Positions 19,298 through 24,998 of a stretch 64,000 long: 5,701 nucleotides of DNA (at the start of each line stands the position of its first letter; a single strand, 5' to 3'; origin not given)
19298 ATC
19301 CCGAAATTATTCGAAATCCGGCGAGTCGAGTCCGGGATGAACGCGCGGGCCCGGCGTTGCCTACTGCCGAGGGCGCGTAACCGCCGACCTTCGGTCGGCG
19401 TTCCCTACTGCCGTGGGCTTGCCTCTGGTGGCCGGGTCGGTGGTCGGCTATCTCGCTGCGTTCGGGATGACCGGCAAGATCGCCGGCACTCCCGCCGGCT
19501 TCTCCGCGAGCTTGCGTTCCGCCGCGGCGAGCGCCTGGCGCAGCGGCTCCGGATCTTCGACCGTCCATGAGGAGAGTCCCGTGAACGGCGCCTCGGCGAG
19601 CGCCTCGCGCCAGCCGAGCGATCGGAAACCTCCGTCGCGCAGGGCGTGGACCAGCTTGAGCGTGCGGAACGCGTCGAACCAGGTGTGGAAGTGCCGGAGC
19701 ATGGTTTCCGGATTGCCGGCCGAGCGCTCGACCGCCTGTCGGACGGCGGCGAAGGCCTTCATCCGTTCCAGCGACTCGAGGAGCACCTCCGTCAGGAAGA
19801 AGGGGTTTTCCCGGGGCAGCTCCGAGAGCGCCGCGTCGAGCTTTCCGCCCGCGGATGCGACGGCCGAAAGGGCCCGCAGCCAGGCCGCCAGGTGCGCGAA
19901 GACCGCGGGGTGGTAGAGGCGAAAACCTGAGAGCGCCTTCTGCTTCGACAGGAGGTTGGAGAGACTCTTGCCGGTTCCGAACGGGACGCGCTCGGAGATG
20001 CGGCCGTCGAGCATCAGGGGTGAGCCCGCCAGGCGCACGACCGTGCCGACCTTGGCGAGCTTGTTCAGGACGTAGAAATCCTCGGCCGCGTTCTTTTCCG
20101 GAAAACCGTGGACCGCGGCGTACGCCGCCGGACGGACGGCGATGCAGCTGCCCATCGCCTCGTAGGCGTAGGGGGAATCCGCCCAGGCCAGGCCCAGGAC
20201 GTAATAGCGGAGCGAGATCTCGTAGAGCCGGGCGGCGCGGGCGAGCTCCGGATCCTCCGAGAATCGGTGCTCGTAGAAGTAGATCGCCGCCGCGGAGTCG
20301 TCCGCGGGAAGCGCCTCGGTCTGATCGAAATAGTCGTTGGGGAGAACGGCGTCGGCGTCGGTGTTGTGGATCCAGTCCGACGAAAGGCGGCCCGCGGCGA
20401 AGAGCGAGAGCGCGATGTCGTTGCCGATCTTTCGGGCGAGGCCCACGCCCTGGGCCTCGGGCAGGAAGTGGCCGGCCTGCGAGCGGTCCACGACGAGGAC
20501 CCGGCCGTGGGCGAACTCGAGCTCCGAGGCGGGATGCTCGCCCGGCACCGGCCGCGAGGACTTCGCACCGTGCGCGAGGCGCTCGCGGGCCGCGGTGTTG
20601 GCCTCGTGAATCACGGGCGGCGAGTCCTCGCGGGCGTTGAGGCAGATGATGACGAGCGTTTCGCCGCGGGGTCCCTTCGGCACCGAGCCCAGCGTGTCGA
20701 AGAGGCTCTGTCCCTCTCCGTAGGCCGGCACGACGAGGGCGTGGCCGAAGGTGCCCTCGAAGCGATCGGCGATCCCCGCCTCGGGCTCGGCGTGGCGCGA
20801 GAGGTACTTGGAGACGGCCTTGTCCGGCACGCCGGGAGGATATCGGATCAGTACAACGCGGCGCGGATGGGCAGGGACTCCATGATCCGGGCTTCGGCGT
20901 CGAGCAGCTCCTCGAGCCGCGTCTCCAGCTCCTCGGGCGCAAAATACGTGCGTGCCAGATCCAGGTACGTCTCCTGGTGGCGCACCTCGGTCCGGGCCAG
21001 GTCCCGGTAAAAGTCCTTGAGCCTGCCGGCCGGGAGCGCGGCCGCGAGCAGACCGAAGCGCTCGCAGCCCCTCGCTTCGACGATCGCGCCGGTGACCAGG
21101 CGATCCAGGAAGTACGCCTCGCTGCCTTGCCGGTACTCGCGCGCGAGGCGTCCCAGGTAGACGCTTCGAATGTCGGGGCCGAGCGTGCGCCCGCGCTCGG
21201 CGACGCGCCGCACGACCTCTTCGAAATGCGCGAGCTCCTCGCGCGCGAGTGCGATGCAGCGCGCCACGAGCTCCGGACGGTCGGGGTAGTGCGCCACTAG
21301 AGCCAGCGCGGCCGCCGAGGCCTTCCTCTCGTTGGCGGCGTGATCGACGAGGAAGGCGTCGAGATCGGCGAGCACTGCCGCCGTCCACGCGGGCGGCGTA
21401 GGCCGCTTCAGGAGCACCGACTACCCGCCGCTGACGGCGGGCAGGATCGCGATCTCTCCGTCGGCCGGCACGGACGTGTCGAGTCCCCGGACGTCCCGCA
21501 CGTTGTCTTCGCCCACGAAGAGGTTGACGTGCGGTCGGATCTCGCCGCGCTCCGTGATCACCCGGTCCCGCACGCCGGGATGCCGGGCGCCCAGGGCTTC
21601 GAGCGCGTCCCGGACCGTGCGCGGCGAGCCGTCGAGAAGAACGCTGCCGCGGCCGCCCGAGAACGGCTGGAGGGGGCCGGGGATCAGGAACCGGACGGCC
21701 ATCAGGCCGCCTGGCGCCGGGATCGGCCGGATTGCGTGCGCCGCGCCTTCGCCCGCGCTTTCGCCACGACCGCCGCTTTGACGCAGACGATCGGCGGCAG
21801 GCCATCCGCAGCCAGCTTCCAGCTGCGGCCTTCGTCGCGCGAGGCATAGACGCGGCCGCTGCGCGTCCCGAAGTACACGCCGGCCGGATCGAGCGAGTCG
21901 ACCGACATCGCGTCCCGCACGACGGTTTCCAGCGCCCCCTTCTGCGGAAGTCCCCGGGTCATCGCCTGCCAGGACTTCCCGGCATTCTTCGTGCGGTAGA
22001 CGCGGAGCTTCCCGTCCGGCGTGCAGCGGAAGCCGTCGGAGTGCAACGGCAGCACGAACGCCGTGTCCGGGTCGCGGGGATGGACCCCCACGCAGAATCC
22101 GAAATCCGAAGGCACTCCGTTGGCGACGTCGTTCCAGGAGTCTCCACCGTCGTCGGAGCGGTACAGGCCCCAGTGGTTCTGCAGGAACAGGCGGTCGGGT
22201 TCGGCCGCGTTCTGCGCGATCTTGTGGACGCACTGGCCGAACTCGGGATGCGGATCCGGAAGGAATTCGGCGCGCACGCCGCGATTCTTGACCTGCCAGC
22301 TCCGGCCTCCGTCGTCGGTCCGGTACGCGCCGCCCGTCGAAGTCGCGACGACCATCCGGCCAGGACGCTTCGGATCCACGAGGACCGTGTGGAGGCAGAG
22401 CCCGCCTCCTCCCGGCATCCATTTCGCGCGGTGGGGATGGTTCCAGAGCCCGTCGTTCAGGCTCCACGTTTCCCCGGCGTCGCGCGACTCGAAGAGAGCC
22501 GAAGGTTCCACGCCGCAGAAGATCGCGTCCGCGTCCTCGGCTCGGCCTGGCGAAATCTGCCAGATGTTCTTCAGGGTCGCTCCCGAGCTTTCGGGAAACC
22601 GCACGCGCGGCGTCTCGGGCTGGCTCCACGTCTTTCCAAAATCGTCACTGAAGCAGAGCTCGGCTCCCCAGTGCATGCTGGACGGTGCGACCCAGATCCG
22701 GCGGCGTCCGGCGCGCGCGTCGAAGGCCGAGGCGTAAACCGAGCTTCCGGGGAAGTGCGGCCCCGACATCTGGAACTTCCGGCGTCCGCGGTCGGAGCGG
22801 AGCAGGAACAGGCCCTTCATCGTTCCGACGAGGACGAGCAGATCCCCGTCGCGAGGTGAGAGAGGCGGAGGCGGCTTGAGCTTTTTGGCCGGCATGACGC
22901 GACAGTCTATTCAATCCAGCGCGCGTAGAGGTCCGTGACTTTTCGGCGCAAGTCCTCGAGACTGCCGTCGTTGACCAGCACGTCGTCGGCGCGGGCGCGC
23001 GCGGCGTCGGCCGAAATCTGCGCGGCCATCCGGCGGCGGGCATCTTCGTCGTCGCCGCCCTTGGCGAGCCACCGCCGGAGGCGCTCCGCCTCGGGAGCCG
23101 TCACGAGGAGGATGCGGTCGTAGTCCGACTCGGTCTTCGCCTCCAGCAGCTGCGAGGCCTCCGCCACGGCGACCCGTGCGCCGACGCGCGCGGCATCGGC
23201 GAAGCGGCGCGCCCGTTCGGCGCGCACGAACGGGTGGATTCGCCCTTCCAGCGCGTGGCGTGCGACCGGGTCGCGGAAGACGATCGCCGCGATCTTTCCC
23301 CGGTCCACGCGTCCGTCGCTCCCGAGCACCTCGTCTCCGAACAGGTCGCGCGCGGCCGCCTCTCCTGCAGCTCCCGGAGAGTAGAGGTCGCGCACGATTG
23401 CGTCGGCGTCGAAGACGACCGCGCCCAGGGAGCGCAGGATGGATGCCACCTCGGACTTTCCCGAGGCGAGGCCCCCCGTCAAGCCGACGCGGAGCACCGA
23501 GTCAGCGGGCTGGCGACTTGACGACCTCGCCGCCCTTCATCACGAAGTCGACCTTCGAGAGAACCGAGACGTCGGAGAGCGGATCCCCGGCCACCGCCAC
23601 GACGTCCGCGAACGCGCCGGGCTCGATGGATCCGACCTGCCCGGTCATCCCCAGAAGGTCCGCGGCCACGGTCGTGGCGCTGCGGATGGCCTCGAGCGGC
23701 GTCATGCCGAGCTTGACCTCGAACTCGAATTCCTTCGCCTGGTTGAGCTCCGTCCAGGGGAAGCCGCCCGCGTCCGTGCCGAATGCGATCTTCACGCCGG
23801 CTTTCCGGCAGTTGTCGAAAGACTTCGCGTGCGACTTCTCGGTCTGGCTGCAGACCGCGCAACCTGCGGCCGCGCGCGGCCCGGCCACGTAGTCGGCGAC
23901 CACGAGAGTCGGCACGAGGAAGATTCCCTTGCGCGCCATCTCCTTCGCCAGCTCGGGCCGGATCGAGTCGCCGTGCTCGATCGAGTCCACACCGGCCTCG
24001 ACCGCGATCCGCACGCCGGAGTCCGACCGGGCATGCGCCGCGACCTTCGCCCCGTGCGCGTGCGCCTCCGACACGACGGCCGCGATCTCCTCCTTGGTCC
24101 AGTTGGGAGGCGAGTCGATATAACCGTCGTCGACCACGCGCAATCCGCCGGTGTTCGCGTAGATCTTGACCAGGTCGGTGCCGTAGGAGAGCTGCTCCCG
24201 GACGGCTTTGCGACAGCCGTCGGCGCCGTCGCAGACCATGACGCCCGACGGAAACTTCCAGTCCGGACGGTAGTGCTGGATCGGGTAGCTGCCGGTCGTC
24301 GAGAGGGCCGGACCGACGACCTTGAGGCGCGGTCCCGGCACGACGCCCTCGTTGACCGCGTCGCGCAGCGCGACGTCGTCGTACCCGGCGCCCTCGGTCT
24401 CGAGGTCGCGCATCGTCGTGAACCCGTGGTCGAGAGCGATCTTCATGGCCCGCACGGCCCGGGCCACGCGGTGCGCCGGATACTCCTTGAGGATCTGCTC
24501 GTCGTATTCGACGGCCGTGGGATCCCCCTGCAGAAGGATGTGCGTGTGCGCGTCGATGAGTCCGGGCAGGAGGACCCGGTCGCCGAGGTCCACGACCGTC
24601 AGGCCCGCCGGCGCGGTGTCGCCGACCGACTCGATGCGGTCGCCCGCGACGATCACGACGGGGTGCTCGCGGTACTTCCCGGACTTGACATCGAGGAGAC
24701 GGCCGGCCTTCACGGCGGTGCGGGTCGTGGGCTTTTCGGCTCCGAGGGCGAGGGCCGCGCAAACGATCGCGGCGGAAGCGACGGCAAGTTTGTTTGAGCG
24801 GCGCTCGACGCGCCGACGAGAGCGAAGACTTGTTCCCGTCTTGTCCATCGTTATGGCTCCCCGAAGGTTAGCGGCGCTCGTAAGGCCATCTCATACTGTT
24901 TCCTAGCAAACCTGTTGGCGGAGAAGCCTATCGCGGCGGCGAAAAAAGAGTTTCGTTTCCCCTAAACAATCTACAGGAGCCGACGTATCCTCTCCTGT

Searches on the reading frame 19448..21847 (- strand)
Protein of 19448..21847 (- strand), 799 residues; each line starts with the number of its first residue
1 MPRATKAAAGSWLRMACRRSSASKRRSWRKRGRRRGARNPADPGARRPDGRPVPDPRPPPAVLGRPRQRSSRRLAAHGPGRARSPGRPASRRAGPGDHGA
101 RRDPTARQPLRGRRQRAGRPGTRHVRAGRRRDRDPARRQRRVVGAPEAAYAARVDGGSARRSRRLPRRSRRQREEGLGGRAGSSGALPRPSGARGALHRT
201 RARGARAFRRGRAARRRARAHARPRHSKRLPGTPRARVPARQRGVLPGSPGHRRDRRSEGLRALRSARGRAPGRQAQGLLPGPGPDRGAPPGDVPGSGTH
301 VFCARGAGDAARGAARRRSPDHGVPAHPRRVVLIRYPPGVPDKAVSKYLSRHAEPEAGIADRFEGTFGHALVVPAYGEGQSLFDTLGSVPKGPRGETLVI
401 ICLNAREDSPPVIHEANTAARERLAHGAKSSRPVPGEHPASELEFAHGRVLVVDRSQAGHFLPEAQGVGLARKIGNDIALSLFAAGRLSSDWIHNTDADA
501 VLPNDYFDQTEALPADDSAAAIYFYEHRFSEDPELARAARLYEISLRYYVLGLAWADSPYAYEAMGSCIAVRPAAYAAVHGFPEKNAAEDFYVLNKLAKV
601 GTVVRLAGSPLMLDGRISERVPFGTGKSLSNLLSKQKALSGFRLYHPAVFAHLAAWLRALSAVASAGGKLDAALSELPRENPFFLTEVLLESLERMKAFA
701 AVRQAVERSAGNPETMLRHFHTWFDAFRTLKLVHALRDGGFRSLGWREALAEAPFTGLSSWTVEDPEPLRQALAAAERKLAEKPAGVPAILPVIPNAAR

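Call 11: search_protein_families(library=pfam, proteins=[window:19448-21847:-])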
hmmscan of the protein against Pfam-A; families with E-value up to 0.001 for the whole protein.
window:19448-21847:- (799 aa): 1 family
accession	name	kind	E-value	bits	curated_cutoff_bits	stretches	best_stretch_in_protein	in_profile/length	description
PF13632.12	Glyco_trans_2_3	-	0.00013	22.3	27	1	495-624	4-128/198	Glycosyl transferase family group 2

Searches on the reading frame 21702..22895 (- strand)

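Call 11: search_protein_families(library=pfam, proteins=[window:21702-22895:-])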
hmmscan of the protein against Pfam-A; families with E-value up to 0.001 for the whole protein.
window:21702-22895:- (397 aa): 5 families
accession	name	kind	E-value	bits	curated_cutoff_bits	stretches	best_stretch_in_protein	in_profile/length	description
PF15902.12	Sortilin-Vps10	-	8.9e-14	51.5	33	1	298-360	2-58/446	Sortilin, neurotensin receptor 3,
PF02012.26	BNR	-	1.4e-12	46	27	0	82-91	2-11/12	BNR/Asp-box repeat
PF14870.12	PSII_BNR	-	1e-06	28.7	27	0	124-203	74-140/303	Photosynthesis system II assembly factor YCF48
PF13088.12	BNR_2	-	6.9e-05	22.8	31.4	0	69-257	70-251/277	BNR repeat-like domain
PF13810.12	DUF4185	-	0.00025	20.8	39.5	0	329-362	110-142/309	Domain of unknown function (DUF4185)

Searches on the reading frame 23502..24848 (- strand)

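Call 11: search_protein_families(library=pfam, proteins=[window:23502-24848:-])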
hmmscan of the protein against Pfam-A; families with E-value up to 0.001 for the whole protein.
window:23502-24848:- (448 aa): 2 families
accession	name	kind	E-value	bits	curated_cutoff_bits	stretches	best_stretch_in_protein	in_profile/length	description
PF01979.26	Amidohydro_1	-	3.6e-45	155.1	25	1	92-443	1-345/345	Amidohydrolase family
PF07969.17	Amidohydro_3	-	1.5e-18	68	29.7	2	234-443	231-471/472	Amidohydrolase family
